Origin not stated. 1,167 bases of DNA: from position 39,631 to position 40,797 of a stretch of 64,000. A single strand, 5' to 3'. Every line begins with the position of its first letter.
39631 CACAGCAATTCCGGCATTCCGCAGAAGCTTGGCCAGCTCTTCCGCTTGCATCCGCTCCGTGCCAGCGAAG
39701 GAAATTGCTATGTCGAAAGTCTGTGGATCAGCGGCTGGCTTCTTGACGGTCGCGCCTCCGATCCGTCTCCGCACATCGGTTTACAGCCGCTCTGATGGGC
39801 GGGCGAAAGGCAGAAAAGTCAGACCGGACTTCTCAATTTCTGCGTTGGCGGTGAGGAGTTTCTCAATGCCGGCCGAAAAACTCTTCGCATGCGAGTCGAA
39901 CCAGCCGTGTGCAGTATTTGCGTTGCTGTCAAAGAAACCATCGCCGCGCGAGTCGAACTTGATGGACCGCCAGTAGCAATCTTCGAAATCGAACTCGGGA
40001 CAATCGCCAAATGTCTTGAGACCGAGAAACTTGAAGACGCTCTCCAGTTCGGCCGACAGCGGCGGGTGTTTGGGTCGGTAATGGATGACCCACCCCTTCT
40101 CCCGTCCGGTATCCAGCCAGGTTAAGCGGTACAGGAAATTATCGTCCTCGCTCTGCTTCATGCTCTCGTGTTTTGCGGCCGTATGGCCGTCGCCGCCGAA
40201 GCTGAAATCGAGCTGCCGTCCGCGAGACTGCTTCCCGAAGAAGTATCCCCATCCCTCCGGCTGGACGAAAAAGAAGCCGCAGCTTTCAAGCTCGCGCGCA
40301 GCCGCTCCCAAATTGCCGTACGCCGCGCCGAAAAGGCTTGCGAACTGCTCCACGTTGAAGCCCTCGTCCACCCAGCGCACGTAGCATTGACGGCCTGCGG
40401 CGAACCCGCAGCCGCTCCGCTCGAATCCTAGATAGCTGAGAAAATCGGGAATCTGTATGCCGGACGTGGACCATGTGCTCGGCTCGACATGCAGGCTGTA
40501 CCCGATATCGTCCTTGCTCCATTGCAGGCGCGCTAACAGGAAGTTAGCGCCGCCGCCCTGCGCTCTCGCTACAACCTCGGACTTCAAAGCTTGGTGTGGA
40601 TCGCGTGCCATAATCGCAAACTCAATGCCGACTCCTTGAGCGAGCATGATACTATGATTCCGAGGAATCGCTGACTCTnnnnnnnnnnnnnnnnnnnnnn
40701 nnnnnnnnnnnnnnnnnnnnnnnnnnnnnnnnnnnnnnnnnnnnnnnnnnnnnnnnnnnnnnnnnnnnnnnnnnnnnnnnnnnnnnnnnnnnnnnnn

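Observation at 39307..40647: Two-gene operon: unknown 288-aa protein plus stand-alone TIR protein (Thoeris-like logic, unrecognised partner)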

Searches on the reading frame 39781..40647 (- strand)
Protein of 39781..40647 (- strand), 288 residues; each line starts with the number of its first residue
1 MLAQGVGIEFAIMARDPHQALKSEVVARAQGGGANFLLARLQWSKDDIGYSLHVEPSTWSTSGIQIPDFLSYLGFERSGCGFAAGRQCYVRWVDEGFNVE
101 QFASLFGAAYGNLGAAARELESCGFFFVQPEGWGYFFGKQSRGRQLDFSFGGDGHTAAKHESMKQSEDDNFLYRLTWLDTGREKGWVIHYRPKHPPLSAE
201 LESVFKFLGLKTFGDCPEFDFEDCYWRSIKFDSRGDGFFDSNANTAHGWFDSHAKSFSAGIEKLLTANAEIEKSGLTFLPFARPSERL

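Call 3: search_protein_families(library=pfam, proteins=[window:39781-40647:-], max_evalue=0.1)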
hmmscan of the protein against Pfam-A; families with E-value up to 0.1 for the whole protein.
window:39781-40647:- (288 aa): 0 families

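Call 4: search_protein_families(library=padloc, proteins=[window:39781-40647:-], max_evalue=0.1)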
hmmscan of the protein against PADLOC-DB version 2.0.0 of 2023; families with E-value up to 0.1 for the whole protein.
window:39781-40647:- (288 aa): 0 families

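Call 5: search_protein_families(library=ncbifam, proteins=[window:39781-40647:-], max_evalue=0.1)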
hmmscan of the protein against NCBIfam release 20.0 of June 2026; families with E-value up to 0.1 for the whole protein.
window:39781-40647:- (288 aa): 0 families

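Call 6: find_homologous_proteins(query=window:39781-40647:-)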
Query window:39781-40647:- (288 aa): 256 proteins with E <= 0.001 among 1344 candidates; the best 120 are listed.
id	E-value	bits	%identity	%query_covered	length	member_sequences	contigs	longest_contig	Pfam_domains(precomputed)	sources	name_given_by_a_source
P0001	2.2e-189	646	100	96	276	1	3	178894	-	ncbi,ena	-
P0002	1.7e-129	450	69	95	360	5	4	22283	-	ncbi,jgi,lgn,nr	ncbi:hypothetical protein LM599_06225 [Candidatus Acetothermia bacterium]|jgi:hypothetical protein|n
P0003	8.7e-129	447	68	95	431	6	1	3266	PF13676.12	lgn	-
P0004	1.8e-126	440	68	95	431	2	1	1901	PF13676.12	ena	-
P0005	5.5e-124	431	67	95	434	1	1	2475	PF13676.12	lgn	-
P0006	8.2e-123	428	66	95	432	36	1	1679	PF13676.12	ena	-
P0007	9.1e-123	427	65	95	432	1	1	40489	PF13676.12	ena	-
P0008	7.0e-122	424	67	95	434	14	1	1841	PF13676.12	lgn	-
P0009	9.0e-122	424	66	95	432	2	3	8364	PF13676.12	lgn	-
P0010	1.5e-121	423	65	95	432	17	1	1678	PF13676.12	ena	-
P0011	2.5e-121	423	66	95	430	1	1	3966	PF13676.12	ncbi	ncbi:MAG: TIR domain-containing protein [Candidatus Paceibacteria bacterium]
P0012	1.1e-120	421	62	96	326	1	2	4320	-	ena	-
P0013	4.2e-120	419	65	95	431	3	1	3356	PF13676.12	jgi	jgi:hypothetical protein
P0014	8.9e-120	418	64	95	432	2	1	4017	PF13676.12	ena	-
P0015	9.6e-120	417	63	95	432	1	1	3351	PF13676.12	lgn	-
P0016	4.1e-118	412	63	95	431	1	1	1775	PF13676.12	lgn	-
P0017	8.4e-118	411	61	95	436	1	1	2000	PF13676.12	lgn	-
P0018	1.5e-117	410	63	95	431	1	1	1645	PF13676.12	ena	-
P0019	6.0e-117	408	63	95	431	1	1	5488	PF13676.12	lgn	-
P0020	7.6e-117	408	63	96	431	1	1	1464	PF13676.12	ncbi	-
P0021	1.9e-116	407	63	95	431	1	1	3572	PF13676.12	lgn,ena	-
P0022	3.3e-116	406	62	96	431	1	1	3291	PF13676.12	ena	-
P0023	7.5e-116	405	61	95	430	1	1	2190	PF13676.12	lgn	-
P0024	1.2e-115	404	61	95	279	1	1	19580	-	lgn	-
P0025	1.4e-114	401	62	95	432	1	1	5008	PF13676.12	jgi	-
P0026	2.1e-113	397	61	95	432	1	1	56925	PF13676.12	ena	-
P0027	8.4e-112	391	61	95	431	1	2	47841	PF13676.12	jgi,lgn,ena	-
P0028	3.9e-111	389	60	95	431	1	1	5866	PF13676.12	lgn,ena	-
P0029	2.8e-110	386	62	95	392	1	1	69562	PF13676.12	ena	-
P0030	3.1e-109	383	60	95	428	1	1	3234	PF13676.12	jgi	-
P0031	3.9e-109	383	61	95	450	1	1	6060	PF13676.12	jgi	jgi:hypothetical protein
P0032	5.5e-109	382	61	95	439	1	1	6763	PF13676.12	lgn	-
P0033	6.5e-109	382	59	97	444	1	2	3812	PF13676.12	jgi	jgi:hypothetical protein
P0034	6.8e-108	379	58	95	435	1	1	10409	PF13676.12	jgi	jgi:hypothetical protein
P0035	2.9e-107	377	56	100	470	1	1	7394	PF13676.12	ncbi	-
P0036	2.1e-106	374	58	95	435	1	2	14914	PF13676.12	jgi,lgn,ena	-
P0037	3.0e-106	373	58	95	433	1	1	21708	PF13676.12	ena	-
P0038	8.5e-106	372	59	95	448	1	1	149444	PF13676.12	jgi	-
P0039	1.4e-105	371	59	95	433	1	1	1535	PF13676.12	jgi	jgi:hypothetical protein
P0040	1.7e-105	371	64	87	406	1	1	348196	PF13676.12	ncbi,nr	ncbi:MAG: TIR domain-containing protein [Acidobacteria bacterium]|nr:TIR domain-containing protein [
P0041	4.0e-103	363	66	82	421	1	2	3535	PF13676.12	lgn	-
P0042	1.3e-102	361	56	95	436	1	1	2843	PF13676.12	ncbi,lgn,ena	-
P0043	1.3e-102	361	61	88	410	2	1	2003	PF13676.12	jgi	jgi:hypothetical protein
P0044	1.5e-102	361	58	95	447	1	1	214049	PF13676.12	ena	-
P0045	5.5e-101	356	57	96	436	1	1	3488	PF13676.12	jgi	jgi:hypothetical protein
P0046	5.8e-101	356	58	96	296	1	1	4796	-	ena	-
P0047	1.9e-100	354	56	95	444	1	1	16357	PF13676.12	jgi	jgi:hypothetical protein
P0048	7.8e-100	352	55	96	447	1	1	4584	PF13676.12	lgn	-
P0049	1.0e-99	352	56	95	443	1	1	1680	PF13676.12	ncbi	-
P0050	2.1e-99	351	57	95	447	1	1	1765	PF13676.12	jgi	jgi:hypothetical protein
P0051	3.1e-99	350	58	93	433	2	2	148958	PF13676.12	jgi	jgi:hypothetical protein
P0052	3.3e-99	350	57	94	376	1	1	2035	PF13676.12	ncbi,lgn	-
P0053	1.8e-98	348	58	96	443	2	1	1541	PF13676.12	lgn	-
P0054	2.3e-98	347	55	96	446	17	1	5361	PF13676.12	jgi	jgi:hypothetical protein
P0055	4.5e-98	346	55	95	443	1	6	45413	PF13676.12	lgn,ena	-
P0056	9.0e-98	345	55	95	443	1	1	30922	PF13676.12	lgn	-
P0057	9.7e-98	345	59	97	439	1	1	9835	PF13676.12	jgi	jgi:TIR domain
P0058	1.9e-97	344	59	87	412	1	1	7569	PF13676.12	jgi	jgi:hypothetical protein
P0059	4.4e-97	343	56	95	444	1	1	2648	PF13676.12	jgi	jgi:TIR domain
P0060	1.4e-96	341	57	95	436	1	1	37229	PF01582.26,PF13676.12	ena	-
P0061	2.0e-96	341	55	95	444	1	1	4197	PF13676.12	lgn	-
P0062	2.1e-96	341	54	97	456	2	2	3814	PF13676.12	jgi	jgi:hypothetical protein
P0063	2.4e-96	341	56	96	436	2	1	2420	PF01582.26,PF13676.12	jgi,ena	-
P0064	7.9e-96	339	55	95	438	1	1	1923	PF13676.12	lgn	-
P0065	9.1e-96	339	55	95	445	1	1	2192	PF01582.26,PF13676.12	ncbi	-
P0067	2.6e-95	337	54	95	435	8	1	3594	PF13676.12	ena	-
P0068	2.7e-95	337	54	95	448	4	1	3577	PF13676.12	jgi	jgi:hypothetical protein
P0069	3.8e-95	337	55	95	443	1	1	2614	PF13676.12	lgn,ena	-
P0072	5.6e-95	336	54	96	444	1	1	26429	PF13676.12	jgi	jgi:TIR domain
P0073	8.5e-95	336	54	95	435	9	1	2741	PF13676.12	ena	-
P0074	1.1e-94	335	52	96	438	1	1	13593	PF01582.26,PF13676.12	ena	-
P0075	1.2e-94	335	55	97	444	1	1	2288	PF13676.12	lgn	-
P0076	1.7e-94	335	53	95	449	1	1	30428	PF13676.12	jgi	jgi:hypothetical protein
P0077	1.9e-94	334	57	94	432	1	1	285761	PF13676.12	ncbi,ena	-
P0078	2.1e-94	334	56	95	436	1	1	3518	PF01582.26,PF13676.12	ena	-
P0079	3.3e-94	334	53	96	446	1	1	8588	PF13676.12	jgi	jgi:hypothetical protein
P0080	6.2e-94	333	55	95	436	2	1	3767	PF01582.26,PF13676.12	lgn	-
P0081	9.6e-94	332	54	95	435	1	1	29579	PF13676.12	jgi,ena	-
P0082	1.1e-93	332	53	95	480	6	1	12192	PF13676.12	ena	-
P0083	1.5e-93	331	54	96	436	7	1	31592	PF01582.26,PF13676.12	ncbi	-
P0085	3.4e-93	330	54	96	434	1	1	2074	PF13676.12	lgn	-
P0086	3.9e-93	330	52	96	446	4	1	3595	PF01582.26,PF13676.12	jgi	jgi:hypothetical protein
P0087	4.4e-93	330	53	95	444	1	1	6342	PF13676.12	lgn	-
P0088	6.5e-93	329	53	96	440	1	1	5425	PF01582.26,PF13676.12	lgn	-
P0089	1.0e-92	329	54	96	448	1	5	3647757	PF13676.12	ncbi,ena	-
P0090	1.7e-92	328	53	97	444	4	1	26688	PF13676.12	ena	-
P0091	1.7e-92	328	53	96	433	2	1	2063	PF13676.12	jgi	jgi:hypothetical protein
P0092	1.9e-92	328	55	92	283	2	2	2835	-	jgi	jgi:hypothetical protein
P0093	2.4e-92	327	55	95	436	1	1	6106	PF01582.26,PF13676.12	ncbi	-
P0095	3.4e-92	327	54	95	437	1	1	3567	PF01582.26,PF13676.12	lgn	-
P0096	3.6e-92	327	53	100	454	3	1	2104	PF13676.12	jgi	-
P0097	3.8e-92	327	52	96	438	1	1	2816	PF13676.12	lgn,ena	-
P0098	5.1e-92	326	54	94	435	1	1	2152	PF13676.12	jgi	jgi:TIR domain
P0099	7.1e-92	326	55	92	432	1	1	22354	PF13676.12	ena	-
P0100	7.3e-92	326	53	97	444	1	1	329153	PF13676.12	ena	-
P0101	1.2e-91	325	53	97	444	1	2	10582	PF13676.12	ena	-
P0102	1.2e-91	325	53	92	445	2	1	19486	PF01582.26,PF13676.12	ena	-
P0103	2.2e-91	324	52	96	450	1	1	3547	PF13676.12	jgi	jgi:hypothetical protein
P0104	2.6e-91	324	51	96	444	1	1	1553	PF13676.12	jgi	jgi:hypothetical protein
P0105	5.0e-91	323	51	97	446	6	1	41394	PF13676.12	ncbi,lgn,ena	-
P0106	5.9e-91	323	49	96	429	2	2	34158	PF13676.12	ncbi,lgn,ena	-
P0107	6.6e-91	323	54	95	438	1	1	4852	PF01582.26,PF13676.12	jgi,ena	-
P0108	6.9e-91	323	53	96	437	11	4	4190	PF13676.12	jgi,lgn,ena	-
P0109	1.1e-90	322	51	96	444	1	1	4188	PF13676.12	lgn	-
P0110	1.1e-90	322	52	95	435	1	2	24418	PF01582.26,PF13676.12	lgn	-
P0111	1.1e-90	322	52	96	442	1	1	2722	PF13676.12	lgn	-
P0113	2.0e-90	321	55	94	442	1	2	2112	PF13676.12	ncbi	-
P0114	2.1e-90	321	51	96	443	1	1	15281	PF13676.12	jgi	jgi:hypothetical protein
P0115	2.2e-90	321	51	96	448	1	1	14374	PF13676.12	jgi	jgi:hypothetical protein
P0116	3.1e-90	321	53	96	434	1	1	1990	PF13676.12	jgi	-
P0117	3.5e-90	320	52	96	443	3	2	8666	PF13676.12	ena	-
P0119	5.7e-90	320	51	96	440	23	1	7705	PF13676.12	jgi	jgi:hypothetical protein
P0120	1.1e-89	319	53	96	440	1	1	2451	PF13676.12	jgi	jgi:hypothetical protein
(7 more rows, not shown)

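Call 13: find_encoding_contigs(protein=P0001, flank=10000, max_places=3)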
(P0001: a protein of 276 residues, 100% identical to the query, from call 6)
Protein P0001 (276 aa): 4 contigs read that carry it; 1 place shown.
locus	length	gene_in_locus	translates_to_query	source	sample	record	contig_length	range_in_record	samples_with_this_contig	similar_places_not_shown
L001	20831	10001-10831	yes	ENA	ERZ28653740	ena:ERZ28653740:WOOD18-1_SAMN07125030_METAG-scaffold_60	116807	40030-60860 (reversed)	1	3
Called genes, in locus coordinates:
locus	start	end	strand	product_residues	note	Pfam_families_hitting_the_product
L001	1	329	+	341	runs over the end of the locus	PF03486:HI0933_like (faint), PF07992:Pyr_redox_2, PF01266:DAO (weak), PF13738:Pyr_redox_3, PF00070:Pyr_redox (weak)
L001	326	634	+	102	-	PF00111:Fer2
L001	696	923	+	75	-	PF04014:MazE_antitoxin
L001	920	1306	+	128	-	PF02661:Fic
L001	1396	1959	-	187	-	-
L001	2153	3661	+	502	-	PF13541:ChlI, PF00493:MCM (faint), PF01078:Mg_chelatase, PF07728:AAA_5, PF13560:HTH_31 (faint), PF01381:HTH_3 (weak)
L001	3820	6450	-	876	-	-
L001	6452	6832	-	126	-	-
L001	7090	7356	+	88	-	-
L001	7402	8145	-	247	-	PF04555:XhoI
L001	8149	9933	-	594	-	PF07669:Eco57I, PF02384:N6_Mtase (weak), PF12950:TaqI_C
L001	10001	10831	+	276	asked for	-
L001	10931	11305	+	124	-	PF13676:TIR_2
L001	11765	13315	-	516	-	PF00239:Resolvase, PF07508:Recombinase, PF13408:Zn_ribbon_recom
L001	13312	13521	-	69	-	-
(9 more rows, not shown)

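Call 14: find_encoding_contigs(protein=P0024, flank=6000, max_places=3)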
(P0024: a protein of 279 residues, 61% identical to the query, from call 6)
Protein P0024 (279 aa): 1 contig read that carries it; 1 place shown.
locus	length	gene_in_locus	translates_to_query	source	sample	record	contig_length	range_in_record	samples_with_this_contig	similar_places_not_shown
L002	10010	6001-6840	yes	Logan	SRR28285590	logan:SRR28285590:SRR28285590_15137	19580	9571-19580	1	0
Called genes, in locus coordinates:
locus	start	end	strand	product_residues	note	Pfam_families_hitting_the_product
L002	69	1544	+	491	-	PF05257:CHAP (weak)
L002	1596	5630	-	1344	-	PF01381:HTH_3, PF15731:MqsA_antitoxin (weak), PF13191:AAA_16 (faint), PF25199:nSTAND_NTPase5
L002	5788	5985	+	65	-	PF09954:DUF2188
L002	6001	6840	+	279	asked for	-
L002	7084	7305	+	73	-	PF13676:TIR_2 (weak)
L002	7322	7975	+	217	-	PF18864:AbiTii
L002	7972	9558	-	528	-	PF00239:Resolvase, PF07508:Recombinase, PF13408:Zn_ribbon_recom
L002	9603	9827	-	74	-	-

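Call 16: find_encoding_contigs(protein=P0092, flank=4000, max_places=3)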
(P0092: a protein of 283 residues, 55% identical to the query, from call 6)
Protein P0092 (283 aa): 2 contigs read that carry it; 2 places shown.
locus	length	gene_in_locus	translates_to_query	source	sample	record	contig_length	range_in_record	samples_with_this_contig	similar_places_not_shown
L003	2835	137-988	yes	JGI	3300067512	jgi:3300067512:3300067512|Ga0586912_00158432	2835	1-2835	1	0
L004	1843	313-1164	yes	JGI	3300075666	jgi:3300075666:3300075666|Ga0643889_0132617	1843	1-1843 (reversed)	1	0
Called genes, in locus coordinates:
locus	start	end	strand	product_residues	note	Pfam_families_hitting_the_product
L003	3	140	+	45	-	?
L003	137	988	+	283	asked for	-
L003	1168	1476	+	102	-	-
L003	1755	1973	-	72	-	-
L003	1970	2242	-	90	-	-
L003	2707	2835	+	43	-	?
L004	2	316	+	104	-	?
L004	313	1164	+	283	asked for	-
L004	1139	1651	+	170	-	PF13676:TIR_2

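Call 17: find_encoding_contigs(protein=P0046, flank=4000, max_places=3)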
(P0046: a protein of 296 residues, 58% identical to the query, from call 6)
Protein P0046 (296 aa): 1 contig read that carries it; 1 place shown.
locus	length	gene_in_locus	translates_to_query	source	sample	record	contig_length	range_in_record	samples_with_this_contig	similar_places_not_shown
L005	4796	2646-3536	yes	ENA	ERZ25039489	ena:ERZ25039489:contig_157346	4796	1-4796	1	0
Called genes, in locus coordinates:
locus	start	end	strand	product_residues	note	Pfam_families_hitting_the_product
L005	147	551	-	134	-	-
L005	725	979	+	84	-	-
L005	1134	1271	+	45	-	-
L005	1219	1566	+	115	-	-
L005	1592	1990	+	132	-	-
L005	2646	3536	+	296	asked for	-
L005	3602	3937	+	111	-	PF13676:TIR_2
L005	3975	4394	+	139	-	-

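Call 22: search_solved_structures(query=A1, max_evalue=1)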
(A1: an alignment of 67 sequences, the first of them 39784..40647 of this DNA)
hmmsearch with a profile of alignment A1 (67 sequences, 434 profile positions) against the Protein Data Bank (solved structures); distinct sequences matched with E-value up to 1: 20.
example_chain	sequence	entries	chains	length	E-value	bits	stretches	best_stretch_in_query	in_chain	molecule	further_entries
7uxr_A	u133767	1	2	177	1.7e-10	43.7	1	300-427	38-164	TIR domain protein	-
7uwg_A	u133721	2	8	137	1.2e-09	41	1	300-427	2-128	Molecular chaperone Tir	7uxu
8g83_A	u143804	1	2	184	1.9e-09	40.2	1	300-427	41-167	NAD(+) hydrolase AbTIR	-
4lzp_B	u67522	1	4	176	1.1e-07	34.5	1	273-418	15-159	Putative uncharacterized protein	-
3h16_A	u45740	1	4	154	2.6e-06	29.9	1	296-413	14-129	TIR protein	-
4lqc_A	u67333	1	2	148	0.0003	23.1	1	299-419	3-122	TcpB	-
4c7m_A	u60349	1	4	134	0.00037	22.8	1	303-419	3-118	Toll/interleukin-1 receptor domain-containing protein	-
7jlv_A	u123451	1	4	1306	0.04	16.1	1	296-379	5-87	Disease resistance protein Roq1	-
7jlu_A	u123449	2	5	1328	0.041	16.1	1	296-379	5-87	Disease resistance protein Roq1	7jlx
9mud_K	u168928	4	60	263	0.084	15.1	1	356-401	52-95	Cat1 (CRISPR associated TIR 1) pentagonal filament | Cat1 (CRISPR associated TIR 1) pentagonal filament assembly | Cat1 (CRISPR-associated TIR 1)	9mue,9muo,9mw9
2z5v_A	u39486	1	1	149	0.17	14.1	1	299-383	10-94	Myeloid differentiation primary response protein MyD88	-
8w8m_D2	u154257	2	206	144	0.18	14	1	299-383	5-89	Myeloid differentiation primary response protein MyD88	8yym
4eo7_A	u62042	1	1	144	0.19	13.9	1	299-383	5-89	Myeloid differentiation primary response protein MyD88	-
2js7_A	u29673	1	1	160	0.2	13.8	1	298-383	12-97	Myeloid differentiation primary response protein MyD88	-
7beq_A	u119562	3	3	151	0.2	13.8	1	299-383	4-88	Myeloid differentiation primary response protein MyD88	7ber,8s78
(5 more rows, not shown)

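Call 23: find_related_loci(query=A2, collection=genome_contigs, flank=10000)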
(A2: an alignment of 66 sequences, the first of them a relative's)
Query A2 (431 aa) in genome_contigs; peptide patterns used: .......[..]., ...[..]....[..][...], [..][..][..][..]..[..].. (x = any residue, [..] = any of these).
120 stretches matched a pattern; 58 encode a relative of the query (tblastn E <= 1e-3); 56 distinct loci.
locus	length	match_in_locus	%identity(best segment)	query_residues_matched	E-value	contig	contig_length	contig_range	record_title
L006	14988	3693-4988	80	1-431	0e+0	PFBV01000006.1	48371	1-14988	MAG: Candidatus Magasanikbacteria bacterium CG10_big_fil_rev_8_21_14_0_10_36_32 CG10_8_21_14_0.10_scaffold_701_c, whole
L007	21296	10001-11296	80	1-431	0e+0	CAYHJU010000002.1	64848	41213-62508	MAG TPA_asm: uncultured Candidatus Saccharibacteria bacterium isolate ERP119705_co13_682 genome assembly, contig: NODE_5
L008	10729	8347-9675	56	1-431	5e-168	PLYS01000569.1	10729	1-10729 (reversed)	MAG: Betaproteobacteria bacterium isolate palsa_1004 73.20120700_P3D.248_contig_182891, whole genome shotgun sequence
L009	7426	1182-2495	54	1-431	1e-160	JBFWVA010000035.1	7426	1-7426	MAG: Rhodospirillaceae bacterium isolate CA_2019_TPBF_83 NODE_39412_length_7426_cov_12.135361_TPBF, whole genome shotgun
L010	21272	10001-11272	53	1-429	9e-159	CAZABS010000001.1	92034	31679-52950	MAG TPA_asm: uncultured Bdellovibrionales bacterium isolate SRP286056_co1_739 genome assembly, contig: NODE_182_length_9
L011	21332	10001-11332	52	2-429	2e-157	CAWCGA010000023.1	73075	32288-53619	MAG: uncultured Alphaproteobacteria bacterium isolate MFD09368.bin.3.70 genome assembly, contig: contig_46263, whole gen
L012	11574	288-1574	53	5-430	3e-154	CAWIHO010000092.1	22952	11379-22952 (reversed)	MAG: uncultured delta proteobacterium isolate MFD03726.bin.2.118 genome assembly, contig: contig_84270, whole genome sho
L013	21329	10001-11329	53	1-430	2e-153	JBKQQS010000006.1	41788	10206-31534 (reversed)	MAG: Rhodomicrobium sp. isolate MGr2D2E2F__bin_116 MGr2D2E2F_000000022144, whole genome shotgun sequence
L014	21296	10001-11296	54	4-429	2e-152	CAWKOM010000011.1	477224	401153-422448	MAG: uncultured Acidobacteriota bacterium isolate MFD04570.bin.1.109 genome assembly, contig: contig_146797, whole genom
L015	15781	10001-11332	52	1-431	3e-150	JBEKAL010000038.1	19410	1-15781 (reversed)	MAG: Roseiarcus sp. isolate SPRUCE 111 SPRUCE_111_38, whole genome shotgun sequence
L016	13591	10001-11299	50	1-431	2e-147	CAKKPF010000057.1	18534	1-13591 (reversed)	Candidatus Brocadiaceae bacterium isolate Hainich-H41-bin245-1 genome assembly, contig: H41-bin245_1_Hain_H41_02um_R2_20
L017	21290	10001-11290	50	1-430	2e-147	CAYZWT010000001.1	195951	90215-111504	MAG TPA_asm: uncultured Anaerolineales bacterium isolate SRP241326_co4_134 genome assembly, contig: NODE_66_length_19595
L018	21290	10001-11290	51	4-430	2e-146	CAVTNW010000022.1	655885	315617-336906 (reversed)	MAG: uncultured Alphaproteobacteria bacterium isolate MFD04780.bin.1.203 genome assembly, contig: contig_22560, whole ge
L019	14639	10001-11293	49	4-431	2e-141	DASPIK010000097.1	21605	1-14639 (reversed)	MAG TPA_asm: Terriglobales bacterium isolate SMAG_U11981 k141_184961, whole genome shotgun sequence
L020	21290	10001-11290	50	7-431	5e-138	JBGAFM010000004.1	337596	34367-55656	MAG: Thiobacillus sp. isolate MAG_MBR_H125.52 MBRH125-52_opera_contig_231, whole genome shotgun sequence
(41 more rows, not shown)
